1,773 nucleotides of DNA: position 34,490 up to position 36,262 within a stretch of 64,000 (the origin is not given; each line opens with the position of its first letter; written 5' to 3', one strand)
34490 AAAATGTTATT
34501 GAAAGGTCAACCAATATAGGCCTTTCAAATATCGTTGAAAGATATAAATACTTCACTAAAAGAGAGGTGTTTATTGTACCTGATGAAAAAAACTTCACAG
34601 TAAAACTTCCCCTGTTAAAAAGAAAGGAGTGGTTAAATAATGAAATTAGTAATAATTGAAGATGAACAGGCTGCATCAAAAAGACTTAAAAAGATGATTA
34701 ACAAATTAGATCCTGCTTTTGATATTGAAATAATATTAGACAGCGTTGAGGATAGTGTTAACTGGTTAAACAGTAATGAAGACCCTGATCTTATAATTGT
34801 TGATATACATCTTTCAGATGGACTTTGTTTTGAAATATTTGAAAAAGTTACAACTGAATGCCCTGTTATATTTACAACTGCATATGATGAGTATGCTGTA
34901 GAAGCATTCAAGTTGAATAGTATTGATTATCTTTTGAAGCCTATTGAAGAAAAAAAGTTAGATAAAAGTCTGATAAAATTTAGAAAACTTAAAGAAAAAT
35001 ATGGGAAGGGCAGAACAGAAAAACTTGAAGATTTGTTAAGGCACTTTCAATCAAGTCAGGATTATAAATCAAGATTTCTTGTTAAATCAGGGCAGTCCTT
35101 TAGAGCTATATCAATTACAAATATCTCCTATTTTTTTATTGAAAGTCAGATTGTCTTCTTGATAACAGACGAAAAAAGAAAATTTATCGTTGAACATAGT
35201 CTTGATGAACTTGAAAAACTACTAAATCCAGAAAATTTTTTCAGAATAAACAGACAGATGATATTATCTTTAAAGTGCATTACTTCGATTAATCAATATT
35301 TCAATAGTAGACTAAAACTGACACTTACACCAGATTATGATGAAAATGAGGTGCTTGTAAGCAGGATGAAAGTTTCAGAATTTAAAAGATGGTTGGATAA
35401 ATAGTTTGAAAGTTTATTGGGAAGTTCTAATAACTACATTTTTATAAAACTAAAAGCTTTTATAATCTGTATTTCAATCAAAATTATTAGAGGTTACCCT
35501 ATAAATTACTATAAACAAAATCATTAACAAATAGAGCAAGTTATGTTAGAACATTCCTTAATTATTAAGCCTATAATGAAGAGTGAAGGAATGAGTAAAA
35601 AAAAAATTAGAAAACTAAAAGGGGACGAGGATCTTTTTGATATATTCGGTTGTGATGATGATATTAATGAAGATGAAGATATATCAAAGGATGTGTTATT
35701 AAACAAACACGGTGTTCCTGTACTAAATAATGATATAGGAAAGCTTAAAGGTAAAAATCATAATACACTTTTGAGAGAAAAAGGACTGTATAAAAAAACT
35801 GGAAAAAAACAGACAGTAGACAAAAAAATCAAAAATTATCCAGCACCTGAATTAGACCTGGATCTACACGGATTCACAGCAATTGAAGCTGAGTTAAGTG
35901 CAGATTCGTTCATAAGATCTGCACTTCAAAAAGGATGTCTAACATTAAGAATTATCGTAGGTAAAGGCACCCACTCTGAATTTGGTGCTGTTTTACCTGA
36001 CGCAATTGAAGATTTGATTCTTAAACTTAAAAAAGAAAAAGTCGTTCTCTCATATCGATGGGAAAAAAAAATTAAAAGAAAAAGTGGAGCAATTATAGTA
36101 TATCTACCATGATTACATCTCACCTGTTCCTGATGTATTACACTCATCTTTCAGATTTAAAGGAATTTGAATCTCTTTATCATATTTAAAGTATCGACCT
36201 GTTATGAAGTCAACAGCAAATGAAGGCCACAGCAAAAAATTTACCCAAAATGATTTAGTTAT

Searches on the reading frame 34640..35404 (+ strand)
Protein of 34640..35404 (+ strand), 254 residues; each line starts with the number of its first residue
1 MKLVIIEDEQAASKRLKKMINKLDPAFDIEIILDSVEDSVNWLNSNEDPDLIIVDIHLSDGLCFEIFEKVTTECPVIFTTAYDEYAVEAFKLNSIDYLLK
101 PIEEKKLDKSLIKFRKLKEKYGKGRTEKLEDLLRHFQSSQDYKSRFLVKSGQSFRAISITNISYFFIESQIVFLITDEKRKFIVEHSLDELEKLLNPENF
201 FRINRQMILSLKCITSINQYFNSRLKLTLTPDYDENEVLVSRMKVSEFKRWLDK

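Call 62: search_protein_families(library=pfam, proteins=[window:34640-35404:+], max_evalue=0.00001)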
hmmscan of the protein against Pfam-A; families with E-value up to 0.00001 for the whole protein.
window:34640-35404:+ (254 aa): 2 families
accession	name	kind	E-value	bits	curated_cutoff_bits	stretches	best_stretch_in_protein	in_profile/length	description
PF04397.21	LytTR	-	8.3e-20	71.3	22.6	1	155-252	4-97/98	LytTr DNA-binding domain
PF00072.30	Response_reg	-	4.5e-13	49.8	30.2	1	4-110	2-109/111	Response regulator receiver domain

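Call 82: find_encoding_contigs(protein=window:34640-35404:+, flank=10000, max_places=10)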
Protein window:34640-35404:+ (254 aa): 1 contig read that carries it; 1 place shown.
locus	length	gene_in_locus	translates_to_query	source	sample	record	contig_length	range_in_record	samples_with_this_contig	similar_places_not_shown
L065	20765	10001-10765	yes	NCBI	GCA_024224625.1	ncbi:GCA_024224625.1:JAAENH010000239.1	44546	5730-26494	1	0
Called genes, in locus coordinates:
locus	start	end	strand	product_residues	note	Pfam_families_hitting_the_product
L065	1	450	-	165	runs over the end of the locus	PF14345:GDYXXLXY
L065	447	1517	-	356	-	PF14351:DUF4401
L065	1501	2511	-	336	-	PF09925:DUF2157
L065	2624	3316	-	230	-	PF11228:DUF3027 (weak)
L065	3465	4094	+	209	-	-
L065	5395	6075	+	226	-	PF14229:DUF4332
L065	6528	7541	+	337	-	PF11059:DUF2860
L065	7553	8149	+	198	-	PF17761:DUF1016_N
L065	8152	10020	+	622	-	PF07695:7TMR-DISM_7TM (weak), PF06580:His_kinase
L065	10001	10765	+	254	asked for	PF00072:Response_reg, PF04397:LytTR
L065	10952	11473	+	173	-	PF01713:Smr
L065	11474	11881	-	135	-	-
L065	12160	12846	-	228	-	-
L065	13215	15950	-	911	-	PF20250:FapA_N, PF03961:FapA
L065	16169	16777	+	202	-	PF00565:SNase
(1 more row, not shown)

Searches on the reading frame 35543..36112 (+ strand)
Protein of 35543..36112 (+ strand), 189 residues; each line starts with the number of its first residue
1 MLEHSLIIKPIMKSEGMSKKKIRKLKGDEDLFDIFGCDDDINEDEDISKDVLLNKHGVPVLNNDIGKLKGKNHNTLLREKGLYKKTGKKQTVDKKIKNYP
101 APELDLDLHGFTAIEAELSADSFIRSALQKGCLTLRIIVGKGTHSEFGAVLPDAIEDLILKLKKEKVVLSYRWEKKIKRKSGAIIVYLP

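Call 62: search_protein_families(library=pfam, proteins=[window:35543-36112:+], max_evalue=0.00001)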
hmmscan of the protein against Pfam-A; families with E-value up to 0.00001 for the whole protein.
window:35543-36112:+ (189 aa): 1 family
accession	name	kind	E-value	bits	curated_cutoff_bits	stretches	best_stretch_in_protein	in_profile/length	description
PF01713.27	Smr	-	5.8e-16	58.9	25.7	1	106-188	1-76/77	Smr domain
